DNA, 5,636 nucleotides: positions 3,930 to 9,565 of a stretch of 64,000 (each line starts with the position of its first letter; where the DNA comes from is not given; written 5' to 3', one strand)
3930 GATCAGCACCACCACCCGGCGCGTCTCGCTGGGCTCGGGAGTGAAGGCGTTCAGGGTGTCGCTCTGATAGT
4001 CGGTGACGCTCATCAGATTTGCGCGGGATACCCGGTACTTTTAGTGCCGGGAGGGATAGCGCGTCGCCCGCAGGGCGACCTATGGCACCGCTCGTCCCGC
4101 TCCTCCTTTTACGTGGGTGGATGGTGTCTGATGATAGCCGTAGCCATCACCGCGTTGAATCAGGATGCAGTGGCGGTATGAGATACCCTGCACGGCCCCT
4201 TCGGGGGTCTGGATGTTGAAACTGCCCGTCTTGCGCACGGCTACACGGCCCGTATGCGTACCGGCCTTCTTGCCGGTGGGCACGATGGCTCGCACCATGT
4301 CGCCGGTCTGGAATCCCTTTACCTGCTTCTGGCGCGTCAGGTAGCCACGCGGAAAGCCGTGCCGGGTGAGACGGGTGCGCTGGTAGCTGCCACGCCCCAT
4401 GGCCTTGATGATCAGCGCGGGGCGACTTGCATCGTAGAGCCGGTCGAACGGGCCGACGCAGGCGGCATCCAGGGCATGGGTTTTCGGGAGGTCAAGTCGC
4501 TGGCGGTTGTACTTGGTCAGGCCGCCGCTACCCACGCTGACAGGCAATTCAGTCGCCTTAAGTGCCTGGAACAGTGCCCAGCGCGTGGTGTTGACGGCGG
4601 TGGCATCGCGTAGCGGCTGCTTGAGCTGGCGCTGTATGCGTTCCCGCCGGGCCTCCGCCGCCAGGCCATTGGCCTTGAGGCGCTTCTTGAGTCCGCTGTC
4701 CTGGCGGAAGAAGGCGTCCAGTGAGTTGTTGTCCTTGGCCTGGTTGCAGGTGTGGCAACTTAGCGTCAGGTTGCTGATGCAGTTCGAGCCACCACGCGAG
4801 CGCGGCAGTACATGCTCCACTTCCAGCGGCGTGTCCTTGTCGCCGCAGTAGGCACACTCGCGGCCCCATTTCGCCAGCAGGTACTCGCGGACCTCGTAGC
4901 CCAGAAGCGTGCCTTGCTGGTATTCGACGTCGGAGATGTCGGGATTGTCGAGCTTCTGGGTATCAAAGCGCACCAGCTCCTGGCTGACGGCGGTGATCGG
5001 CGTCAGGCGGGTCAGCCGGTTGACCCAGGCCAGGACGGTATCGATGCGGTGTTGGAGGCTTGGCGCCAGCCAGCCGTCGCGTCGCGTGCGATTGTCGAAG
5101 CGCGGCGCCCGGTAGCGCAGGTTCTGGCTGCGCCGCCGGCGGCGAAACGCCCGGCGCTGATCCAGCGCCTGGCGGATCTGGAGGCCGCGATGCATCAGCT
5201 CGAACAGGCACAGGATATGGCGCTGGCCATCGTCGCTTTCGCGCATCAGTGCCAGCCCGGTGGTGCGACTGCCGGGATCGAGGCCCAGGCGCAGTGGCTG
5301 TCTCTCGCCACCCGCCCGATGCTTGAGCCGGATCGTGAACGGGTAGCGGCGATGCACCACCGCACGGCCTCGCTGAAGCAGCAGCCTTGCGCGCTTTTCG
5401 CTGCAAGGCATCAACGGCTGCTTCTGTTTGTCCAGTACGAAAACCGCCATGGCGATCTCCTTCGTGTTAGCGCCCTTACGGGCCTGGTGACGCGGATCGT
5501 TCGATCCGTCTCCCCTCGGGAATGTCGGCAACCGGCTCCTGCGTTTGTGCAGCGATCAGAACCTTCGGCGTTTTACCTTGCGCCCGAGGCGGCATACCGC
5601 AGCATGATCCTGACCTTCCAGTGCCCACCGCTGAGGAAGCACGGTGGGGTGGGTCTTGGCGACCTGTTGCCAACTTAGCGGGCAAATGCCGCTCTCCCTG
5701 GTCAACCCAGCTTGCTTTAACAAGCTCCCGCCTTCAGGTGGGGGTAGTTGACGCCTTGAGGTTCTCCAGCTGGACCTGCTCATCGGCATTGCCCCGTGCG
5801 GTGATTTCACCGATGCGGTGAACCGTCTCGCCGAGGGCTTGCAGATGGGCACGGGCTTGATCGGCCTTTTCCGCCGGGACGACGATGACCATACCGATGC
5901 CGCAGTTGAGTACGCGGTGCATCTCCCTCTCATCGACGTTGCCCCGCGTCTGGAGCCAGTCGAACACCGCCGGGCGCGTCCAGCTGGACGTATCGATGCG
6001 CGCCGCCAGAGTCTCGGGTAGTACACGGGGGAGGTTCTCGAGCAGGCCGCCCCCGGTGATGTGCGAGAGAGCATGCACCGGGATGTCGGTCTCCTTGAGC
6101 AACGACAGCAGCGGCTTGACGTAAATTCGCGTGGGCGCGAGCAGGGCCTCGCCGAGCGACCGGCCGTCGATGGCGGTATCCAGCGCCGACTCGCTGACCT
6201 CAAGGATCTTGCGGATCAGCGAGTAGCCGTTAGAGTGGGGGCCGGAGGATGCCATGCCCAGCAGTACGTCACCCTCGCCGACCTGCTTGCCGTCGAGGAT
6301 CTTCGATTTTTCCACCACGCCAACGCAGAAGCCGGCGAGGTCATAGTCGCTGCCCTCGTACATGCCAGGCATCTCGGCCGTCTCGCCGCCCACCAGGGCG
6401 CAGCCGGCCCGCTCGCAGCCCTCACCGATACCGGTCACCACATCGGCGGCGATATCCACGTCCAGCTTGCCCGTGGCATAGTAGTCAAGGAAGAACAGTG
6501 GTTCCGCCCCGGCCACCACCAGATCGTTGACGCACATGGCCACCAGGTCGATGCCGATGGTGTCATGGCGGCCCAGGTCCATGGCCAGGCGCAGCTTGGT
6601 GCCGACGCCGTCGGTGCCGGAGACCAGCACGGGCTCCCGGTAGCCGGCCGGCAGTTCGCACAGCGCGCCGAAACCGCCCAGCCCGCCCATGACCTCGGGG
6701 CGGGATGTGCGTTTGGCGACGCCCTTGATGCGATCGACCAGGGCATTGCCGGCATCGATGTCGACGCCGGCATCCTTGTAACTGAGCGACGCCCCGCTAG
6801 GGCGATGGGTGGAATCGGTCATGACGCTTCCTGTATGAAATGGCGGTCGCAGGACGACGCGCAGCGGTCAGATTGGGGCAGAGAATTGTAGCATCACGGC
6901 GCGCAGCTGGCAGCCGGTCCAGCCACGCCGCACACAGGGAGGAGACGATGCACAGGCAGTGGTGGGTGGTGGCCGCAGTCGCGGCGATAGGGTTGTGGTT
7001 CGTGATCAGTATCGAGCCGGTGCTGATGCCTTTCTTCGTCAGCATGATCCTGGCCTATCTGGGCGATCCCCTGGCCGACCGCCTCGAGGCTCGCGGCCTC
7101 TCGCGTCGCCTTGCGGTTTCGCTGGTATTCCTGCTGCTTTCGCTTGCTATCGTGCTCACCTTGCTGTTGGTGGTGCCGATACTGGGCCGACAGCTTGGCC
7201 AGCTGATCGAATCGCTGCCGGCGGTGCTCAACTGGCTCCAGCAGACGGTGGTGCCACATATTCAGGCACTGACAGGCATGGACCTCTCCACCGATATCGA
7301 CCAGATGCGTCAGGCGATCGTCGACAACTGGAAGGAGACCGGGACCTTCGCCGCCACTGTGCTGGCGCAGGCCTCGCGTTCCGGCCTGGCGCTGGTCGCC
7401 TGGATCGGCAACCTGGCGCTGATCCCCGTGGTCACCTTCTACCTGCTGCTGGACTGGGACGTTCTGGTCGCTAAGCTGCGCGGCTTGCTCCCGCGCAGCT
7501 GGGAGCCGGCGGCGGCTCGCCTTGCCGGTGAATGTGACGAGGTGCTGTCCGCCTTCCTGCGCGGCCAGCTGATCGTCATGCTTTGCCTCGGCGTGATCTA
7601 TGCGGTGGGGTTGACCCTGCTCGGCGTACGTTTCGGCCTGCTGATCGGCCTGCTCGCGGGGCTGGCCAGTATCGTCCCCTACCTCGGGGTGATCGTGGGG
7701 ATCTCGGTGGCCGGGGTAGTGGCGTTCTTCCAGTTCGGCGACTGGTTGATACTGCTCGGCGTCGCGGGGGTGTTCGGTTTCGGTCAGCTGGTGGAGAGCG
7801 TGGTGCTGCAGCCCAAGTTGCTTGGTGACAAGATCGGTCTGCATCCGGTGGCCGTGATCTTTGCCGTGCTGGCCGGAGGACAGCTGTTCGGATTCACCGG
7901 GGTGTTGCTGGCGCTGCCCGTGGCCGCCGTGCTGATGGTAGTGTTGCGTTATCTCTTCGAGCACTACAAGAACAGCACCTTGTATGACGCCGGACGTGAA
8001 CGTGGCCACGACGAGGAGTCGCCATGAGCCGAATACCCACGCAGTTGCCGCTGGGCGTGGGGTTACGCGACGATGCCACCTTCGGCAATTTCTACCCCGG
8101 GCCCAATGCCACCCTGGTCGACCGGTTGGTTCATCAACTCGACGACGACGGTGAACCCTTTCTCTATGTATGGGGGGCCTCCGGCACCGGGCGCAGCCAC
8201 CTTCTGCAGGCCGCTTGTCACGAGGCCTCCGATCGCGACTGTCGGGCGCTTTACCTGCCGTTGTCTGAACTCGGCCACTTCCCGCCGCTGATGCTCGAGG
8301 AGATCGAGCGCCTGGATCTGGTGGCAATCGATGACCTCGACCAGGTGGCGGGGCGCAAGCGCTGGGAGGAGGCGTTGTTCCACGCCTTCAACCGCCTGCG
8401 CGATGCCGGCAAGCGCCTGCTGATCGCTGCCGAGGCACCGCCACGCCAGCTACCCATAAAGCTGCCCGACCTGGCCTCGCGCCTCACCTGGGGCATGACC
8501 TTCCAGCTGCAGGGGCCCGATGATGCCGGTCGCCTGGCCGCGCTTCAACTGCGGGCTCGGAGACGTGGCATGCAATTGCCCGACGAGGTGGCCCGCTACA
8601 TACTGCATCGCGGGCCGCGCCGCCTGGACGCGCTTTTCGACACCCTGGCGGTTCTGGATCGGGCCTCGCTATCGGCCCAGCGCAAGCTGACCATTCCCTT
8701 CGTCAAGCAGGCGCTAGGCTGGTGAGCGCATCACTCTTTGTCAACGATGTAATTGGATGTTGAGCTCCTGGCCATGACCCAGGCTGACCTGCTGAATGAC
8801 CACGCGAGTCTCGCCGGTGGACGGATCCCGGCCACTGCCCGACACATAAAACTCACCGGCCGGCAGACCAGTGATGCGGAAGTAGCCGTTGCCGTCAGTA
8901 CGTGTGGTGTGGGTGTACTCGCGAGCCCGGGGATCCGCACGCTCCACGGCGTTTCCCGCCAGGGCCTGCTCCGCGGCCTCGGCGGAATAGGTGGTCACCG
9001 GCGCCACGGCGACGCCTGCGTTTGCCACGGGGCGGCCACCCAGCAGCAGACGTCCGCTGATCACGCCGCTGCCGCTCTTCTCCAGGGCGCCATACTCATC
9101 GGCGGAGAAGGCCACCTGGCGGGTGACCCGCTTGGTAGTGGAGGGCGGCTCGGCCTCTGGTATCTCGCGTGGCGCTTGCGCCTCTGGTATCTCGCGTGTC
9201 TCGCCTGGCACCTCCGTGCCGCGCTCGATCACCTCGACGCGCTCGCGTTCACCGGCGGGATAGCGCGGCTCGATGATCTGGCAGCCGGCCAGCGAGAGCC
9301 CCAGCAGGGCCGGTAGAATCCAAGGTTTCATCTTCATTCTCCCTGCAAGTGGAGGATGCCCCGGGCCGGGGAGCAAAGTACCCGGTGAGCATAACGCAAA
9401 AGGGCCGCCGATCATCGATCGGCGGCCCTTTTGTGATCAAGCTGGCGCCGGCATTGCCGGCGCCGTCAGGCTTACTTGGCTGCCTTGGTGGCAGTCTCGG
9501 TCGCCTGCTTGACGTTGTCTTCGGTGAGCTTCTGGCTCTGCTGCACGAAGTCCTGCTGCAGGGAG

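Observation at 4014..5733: Intact-looking IscB (OMEGA, Cas9-ancestor) element inserted exactly between purM and purN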

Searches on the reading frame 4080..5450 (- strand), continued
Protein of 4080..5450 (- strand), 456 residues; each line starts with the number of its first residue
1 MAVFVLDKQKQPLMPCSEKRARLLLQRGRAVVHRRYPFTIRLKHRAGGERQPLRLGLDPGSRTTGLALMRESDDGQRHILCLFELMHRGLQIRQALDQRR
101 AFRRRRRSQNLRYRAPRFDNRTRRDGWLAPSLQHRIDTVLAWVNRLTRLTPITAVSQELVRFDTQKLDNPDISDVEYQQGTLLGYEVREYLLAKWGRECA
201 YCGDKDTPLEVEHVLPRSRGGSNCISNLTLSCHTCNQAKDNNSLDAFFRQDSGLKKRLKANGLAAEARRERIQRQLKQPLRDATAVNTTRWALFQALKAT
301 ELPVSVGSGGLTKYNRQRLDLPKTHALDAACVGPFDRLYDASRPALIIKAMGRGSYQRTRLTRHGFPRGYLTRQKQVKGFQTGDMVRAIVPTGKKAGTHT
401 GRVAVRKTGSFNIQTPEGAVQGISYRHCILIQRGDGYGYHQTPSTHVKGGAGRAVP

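Call 60: search_dna_similar(query=window:4080-5450:-, collection=phages, mode=protein, max_rows=8, max_evalue=1e-20)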
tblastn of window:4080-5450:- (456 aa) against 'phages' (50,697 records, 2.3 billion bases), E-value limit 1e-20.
Records with a match: 22; places in all: 22; records where one place covers at least 80% of the query: 17.
Best place of each record, by identity: <60% 22.
By first word of the organism name: Ralstonia 12; Bacteriophage 3; Clostridium 2; Microcoleus 1; uncultured 1; Nodularia 1; Staphylococcus 1; Clostridioides 1.
By host as written in the record: Ralstonia pseudosolanacearum I-31 (MT043) 8; - 6; Ralstonia pseudosolanacearum I-15 (MT014) 3; Clostridium botulinum type C strain C-Stockholm 2; Ralstonia pseudosolanacearum I-15 (MT017) 1; Nodularia spumigena kac68 1; Staphylococcus aureus ATCC43300 1.
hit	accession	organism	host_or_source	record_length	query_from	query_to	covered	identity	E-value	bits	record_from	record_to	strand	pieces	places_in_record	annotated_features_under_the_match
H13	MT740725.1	Ralstonia phage Adzire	Ralstonia pseudosolanacearum I-31 ...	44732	1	453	99%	55.9%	2e-147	470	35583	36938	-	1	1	hypothetical protein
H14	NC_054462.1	Ralstonia phage Adzire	Ralstonia pseudosolanacearum I-31 ...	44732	1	453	99%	55.9%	2e-147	470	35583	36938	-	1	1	HNH endonuclease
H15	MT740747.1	Ralstonia phage Simangalove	Ralstonia pseudosolanacearum I-31 ...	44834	1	453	99%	55.9%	2e-147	470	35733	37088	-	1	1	hypothetical protein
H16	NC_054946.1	Ralstonia phage Simangalove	Ralstonia pseudosolanacearum I-31 ...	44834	1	453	99%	55.9%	2e-147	470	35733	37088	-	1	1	HNH endonuclease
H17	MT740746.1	Ralstonia phage Sarlave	Ralstonia pseudosolanacearum I-31 ...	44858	1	453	99%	55.9%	2e-147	470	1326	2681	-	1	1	hypothetical protein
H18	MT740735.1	Ralstonia phage Elie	Ralstonia pseudosolanacearum I-15 ...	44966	1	453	99%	55.9%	2e-147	470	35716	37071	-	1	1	hypothetical protein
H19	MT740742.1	Ralstonia phage Heva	Ralstonia pseudosolanacearum I-31 ...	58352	1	439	96%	56.9%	2e-147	470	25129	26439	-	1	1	hypothetical protein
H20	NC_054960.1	Ralstonia phage Heva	Ralstonia pseudosolanacearum I-31 ...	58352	1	439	96%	56.9%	2e-147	470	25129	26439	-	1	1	HNH endonuclease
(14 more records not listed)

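Call 61: search_protein_families(library=ncbifam, proteins=[window:4080-5450:-], max_evalue=0.00001)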
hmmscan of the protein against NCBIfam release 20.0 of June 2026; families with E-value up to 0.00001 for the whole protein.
window:4080-5450:- (456 aa): 3 families
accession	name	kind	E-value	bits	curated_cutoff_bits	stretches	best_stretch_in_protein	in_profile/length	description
NF040563.1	guided_IscB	equivalog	2e-133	444.4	175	1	3-333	1-314/314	RNA-guided endonuclease IscB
NF049971.1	CRISPR_Cas9d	exception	2.4e-09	36.4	375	1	187-241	536-595/986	type II CRISPR RNA-guided endonuclease Cas9d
TIGR01865.2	cas_Csn1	equivalog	6.9e-09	34.5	100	1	209-338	594-743/1070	type II CRISPR RNA-guided endonuclease Cas9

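Call 70: get_annotated_region(hit=H2, flank=1500)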
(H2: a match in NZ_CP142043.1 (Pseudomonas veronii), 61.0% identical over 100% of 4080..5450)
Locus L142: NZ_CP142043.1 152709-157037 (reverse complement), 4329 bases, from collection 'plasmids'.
description: Pseudomonas veronii strain T1 plasmid unnamed2, complete sequence
organism: Pseudomonas veronii (NCBI taxid 76761)
taxonomy: Bacteria; Pseudomonadota; Gammaproteobacteria; Pseudomonadales; Pseudomonadaceae; Pseudomonas; Pseudomonas veronii
host: -; source: cell culture,ground water from aniline contaminated site in Jilin, China; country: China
typing (MOB-suite, as given by PLSDB): conjugative; replicon IncP; relaxase MOBH; mating-pair formation MPF_F
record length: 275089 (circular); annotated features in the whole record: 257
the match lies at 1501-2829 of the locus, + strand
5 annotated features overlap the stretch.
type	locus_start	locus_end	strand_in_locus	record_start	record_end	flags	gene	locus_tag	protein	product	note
CDS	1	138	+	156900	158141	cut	-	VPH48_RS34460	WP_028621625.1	TrbC family F-type conjugative pilus assembly protein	-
CDS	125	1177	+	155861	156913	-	-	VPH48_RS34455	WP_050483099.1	TraU family protein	-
CDS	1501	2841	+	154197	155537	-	iscB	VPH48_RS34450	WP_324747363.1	RNA-guided endonuclease IscB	-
CDS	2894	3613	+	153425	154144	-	-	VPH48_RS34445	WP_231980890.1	nuclease-related domain-containing protein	-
CDS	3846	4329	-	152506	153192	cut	-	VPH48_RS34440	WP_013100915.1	hypothetical protein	-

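Call 71: get_annotated_region(hit=H1, flank=1500)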
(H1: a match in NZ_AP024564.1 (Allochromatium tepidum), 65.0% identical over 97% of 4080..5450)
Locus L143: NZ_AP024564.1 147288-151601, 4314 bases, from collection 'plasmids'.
description: Allochromatium tepidum strain NZ plasmid pAt1, complete sequence
organism: Allochromatium tepidum (NCBI taxid 553982)
taxonomy: Bacteria; Pseudomonadota; Gammaproteobacteria; Chromatiales; Chromatiaceae; Allochromatium; Allochromatium tepidum
host: -; source: -; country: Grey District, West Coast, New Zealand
typing (MOB-suite, as given by PLSDB): non-mobilizable
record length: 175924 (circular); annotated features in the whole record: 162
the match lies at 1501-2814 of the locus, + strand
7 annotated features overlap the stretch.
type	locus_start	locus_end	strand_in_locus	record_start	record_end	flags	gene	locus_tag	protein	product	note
CDS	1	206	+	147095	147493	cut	-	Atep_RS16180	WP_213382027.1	hypothetical protein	-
CDS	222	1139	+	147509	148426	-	-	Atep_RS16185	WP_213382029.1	Dam family site-specific DNA-(adenine-N6)-methyltransferase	GO:0006306 - DNA methylation [Evidence IEA]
CDS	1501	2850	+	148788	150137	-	iscB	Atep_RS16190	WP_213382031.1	RNA-guided endonuclease IscB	-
CDS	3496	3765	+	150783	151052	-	-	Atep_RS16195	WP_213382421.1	helix-turn-helix transcriptional regulator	-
CDS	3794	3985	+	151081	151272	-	-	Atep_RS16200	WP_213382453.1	hypothetical protein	-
CDS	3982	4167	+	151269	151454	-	-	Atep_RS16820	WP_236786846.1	hypothetical protein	-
CDS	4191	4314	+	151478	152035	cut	-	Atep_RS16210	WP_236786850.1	DUF29 domain-containing protein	-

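Call 72: get_annotated_region(hit=H8, flank=1500)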
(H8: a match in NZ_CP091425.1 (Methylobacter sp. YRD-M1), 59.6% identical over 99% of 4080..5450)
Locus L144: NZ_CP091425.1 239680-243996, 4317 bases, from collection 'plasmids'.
description: Methylobacter sp. YRD-M1 plasmid unnamed1, complete sequence
organism: Methylobacter sp. YRD-M1 (NCBI taxid 2911520)
taxonomy: Bacteria; Pseudomonadota; Gammaproteobacteria; Methylococcales; Methylococcaceae; Methylobacter; Methylobacter sp. YRD-M1
host: -; source: isolate,wetland soil; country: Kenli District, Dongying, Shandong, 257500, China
typing (MOB-suite, as given by PLSDB): non-mobilizable
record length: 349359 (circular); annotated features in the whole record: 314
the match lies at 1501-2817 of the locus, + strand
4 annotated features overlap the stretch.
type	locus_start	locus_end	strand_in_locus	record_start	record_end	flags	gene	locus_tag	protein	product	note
CDS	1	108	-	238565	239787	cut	-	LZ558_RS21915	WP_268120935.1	IS3 family transposase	-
CDS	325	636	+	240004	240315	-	-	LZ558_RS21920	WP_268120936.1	hypothetical protein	-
CDS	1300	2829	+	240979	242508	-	iscB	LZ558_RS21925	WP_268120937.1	RNA-guided endonuclease IscB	-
CDS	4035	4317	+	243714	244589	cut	trfA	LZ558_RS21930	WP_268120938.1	plasmid replication initiator TrfA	-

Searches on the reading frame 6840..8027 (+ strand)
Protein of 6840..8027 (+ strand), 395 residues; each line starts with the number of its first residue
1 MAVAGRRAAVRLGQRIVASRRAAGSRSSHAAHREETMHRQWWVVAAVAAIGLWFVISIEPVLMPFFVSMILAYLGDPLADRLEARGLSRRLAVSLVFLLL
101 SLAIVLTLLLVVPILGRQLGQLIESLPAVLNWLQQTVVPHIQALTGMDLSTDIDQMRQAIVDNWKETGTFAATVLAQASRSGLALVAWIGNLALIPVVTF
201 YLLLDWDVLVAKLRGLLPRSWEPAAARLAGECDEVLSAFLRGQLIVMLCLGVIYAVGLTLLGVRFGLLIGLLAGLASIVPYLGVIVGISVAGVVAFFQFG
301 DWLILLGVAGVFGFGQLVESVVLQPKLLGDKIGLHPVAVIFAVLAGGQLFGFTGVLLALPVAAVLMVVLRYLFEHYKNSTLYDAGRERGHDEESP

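Call 51: search_protein_families(library=pfam, proteins=[window:6840-8027:+], max_evalue=0.00001)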
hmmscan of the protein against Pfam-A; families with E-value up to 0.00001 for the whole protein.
window:6840-8027:+ (395 aa): 1 family
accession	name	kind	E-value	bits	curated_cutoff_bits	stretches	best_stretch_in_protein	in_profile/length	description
PF01594.21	AI-2E_transport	-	2.1e-62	211.6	34.3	1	44-371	4-325/327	AI-2E family transporter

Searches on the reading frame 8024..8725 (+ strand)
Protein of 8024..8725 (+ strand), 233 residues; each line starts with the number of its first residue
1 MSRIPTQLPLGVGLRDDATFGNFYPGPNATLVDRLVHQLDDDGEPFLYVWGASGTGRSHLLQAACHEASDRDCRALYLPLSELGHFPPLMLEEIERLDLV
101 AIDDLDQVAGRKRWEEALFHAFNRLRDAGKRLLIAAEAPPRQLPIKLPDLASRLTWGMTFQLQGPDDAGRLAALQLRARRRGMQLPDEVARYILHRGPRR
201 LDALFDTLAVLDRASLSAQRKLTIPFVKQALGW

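Call 51: search_protein_families(library=pfam, proteins=[window:8024-8725:+], max_evalue=0.00001)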
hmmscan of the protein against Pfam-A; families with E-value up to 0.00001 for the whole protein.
window:8024-8725:+ (233 aa): 4 families
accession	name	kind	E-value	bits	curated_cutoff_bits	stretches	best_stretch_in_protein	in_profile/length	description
PF22688.2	Hda_lid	-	5.2e-27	94.1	27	1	167-231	1-65/65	Hda, lid domain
PF00308.24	Bac_DnaA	-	3e-16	60.5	23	1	92-160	93-161/162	Bacterial DnaA ATPAse domain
PF13191.12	AAA_16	-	6.2e-07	30.5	32.6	1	33-217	13-150/167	AAA ATPase domain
PF25199.1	nSTAND_NTPase5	-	3.2e-06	27.4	34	1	30-130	27-124/145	Novel STAND NTPase 5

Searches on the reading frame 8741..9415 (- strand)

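Call 51: search_protein_families(library=pfam, proteins=[window:8741-9415:-], max_evalue=0.00001)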
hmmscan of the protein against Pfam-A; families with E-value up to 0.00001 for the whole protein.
window:8741-9415:- (224 aa): 1 family
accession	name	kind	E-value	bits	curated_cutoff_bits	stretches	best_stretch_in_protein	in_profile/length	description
PF13620.12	CarboxypepD_reg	-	4.4e-06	27.4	32.3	0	150-221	12-80/82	Carboxypeptidase regulatory-like domain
